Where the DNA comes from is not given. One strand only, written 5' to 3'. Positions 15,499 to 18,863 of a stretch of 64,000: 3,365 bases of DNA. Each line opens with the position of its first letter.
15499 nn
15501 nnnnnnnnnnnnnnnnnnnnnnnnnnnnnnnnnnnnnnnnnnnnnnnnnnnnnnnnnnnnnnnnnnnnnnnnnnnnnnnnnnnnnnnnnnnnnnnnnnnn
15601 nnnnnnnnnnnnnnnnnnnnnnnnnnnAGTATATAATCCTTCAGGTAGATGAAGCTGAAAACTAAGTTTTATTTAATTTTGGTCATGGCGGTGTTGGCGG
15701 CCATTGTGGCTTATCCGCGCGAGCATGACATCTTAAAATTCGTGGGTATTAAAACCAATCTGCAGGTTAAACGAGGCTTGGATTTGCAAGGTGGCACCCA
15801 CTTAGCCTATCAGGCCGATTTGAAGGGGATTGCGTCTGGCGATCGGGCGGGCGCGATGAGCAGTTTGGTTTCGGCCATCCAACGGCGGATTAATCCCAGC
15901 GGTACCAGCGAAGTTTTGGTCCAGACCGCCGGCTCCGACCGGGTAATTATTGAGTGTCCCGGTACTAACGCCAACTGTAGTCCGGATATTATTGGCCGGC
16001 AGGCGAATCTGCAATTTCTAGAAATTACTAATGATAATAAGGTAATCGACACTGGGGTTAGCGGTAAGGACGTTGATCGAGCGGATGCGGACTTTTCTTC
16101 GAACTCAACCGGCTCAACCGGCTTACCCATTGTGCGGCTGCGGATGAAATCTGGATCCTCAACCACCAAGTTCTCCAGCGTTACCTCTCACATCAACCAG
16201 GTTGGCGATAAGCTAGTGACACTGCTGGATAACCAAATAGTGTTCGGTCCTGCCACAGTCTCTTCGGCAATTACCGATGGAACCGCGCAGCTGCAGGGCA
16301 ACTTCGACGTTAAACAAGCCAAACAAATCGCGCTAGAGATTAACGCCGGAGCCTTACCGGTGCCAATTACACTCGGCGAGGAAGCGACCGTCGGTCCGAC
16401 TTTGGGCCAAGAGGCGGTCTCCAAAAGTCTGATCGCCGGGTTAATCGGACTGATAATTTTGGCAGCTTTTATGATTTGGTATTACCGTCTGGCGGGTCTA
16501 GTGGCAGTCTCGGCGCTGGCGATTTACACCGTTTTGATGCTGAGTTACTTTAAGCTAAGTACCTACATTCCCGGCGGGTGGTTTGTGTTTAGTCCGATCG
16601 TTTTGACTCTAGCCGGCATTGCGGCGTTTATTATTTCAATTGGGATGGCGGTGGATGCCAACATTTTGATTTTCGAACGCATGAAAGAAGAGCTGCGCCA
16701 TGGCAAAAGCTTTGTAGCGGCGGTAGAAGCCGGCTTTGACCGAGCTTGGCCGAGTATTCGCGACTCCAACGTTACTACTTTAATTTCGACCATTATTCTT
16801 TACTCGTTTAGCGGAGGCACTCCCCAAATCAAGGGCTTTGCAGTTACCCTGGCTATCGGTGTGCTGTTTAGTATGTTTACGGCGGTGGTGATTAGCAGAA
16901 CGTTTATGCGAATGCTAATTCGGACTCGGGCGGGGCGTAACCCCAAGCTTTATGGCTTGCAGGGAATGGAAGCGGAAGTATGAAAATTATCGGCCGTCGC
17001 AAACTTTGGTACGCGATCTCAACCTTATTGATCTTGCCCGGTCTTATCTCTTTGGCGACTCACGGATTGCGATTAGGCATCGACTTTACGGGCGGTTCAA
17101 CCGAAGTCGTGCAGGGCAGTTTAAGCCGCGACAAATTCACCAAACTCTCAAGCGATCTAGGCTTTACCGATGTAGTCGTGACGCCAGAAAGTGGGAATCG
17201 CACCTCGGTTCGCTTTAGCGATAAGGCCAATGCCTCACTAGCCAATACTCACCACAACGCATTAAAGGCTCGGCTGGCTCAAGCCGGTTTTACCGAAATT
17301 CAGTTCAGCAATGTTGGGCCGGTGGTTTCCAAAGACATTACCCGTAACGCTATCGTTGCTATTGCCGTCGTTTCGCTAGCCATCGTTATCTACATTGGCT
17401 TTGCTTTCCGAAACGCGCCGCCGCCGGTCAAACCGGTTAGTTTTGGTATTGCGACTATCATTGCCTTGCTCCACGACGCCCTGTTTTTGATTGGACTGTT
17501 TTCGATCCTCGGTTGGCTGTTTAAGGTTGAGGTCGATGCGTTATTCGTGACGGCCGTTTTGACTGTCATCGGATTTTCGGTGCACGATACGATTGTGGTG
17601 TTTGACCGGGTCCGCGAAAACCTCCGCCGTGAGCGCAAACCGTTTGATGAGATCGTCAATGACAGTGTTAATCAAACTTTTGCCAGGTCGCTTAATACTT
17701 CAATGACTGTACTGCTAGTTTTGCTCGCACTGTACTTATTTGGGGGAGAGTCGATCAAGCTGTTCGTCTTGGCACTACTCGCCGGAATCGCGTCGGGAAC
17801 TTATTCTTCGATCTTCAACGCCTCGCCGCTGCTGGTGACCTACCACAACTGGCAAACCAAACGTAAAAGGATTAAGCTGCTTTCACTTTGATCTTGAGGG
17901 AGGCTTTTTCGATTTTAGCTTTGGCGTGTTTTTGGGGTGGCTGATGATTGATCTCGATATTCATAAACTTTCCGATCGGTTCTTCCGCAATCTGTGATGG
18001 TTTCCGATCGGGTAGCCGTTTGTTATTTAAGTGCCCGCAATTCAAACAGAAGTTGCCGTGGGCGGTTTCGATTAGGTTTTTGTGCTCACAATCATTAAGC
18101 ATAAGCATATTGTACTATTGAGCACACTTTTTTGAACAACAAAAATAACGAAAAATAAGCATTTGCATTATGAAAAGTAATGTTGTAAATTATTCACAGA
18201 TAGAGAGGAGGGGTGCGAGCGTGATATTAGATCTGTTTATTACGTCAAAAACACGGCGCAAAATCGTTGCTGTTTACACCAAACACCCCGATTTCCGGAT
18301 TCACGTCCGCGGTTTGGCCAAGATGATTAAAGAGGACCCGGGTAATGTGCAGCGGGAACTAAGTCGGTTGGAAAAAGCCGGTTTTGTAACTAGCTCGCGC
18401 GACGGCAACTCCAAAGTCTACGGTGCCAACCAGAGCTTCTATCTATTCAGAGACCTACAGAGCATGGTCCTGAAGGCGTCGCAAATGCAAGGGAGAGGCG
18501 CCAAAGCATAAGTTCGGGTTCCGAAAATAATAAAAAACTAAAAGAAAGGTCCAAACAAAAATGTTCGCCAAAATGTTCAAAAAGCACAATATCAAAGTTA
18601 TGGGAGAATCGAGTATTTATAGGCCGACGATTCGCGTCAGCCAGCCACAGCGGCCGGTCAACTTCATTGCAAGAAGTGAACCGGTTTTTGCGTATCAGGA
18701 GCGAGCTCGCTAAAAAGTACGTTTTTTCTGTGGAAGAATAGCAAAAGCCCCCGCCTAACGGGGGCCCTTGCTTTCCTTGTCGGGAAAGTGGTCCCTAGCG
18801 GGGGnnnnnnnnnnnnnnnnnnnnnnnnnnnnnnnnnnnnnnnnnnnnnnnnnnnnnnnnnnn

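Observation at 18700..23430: GC-rich mosaic block: GH1 beta-glucosidase, actinobacterial-type Rpf-like transglycosylase and hypothetical genes between housekeeping genes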

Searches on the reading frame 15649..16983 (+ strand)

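Call 24: search_protein_families(library=pfam, proteins=[window:15649-16983:+], max_evalue=0.01)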
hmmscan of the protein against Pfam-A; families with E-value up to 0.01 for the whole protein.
window:15649-16983:+ (444 aa): 4 families
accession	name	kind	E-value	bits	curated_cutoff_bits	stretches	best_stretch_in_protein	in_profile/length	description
PF22599.2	SecDF_P1_head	-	1.3e-13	51.3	27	1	135-238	19-114/114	SecDF, P1 head subdomain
PF02355.23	SecD_SecF_C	-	2.5e-11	43.8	20.5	1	244-424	17-187/189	Protein export membrane protein SecD/SecF, C-terminal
PF21760.3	SecD_1st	-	6.4e-10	38.8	27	1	72-125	3-57/60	Protein translocase subunit SecDF, P1 domain, N-terminal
PF03176.21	MMPL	-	4.9e-09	36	20.5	1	221-430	107-304/333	MMPL family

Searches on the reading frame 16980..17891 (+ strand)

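Call 24: search_protein_families(library=pfam, proteins=[window:16980-17891:+], max_evalue=0.01)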
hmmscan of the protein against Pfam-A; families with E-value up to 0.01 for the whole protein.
window:16980-17891:+ (303 aa): 3 families
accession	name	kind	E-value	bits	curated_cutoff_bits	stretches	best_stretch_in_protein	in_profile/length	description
PF02355.23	SecD_SecF_C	-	4.3e-57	193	20.5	1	103-290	12-188/189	Protein export membrane protein SecD/SecF, C-terminal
PF07549.19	Sec_GG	-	5.7e-07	29.3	20.3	1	23-41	1-19/28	SecD/SecF GG Motif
PF08636.15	Pkr1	-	0.0044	17.6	27.7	1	222-273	8-59/73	ER protein Pkr1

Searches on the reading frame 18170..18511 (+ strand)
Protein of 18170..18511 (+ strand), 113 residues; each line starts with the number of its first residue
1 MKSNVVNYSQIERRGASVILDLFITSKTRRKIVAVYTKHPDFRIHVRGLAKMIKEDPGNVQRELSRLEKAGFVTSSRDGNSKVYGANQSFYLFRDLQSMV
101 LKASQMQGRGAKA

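Call 5: search_protein_families(library=pfam, proteins=[window:18170-18511:+], max_evalue=0.01)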
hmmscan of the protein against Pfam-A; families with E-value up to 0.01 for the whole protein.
window:18170-18511:+ (113 aa): 5 families
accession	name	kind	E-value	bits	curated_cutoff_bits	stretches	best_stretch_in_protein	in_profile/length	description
PF25212.1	HVO_A0114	-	4.5e-05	23.6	27.6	1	44-82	37-75/84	HVO_A0114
PF01047.28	MarR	-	0.0002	21.6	24.6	1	45-81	19-55/59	MarR family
PF24266.1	HTH_HVO_0163_N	-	0.002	18.6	31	1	26-86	1-59/70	HVO_0163, N-terminal HTH domain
PF01022.26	HTH_5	-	0.0075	16.6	22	0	46-75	18-47/47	Bacterial regulatory protein, arsR family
PF14394.12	DUF4423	-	0.0076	16.5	30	1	34-107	27-98/165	Domain of unknown function (DUF4423)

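Call 65: search_protein_families(library=ncbifam, proteins=[window:18170-18511:+], max_evalue=0.001)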
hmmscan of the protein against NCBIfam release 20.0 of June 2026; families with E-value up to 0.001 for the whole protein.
window:18170-18511:+ (113 aa): 1 family
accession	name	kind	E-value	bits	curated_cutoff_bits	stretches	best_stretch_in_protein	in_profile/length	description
NF033788.1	HTH_metalloreg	subfamily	8.3e-06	25.5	55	1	26-88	10-70/77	metalloregulator ArsR/SmtB family transcription factor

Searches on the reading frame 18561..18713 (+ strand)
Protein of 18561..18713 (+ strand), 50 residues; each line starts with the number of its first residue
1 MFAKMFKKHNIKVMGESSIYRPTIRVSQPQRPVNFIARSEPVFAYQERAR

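Call 56: search_protein_families(library=phrogs, proteins=[window:18561-18713:+], max_evalue=0.01)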
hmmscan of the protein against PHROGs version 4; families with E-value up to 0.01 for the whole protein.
window:18561-18713:+ (50 aa): 0 families
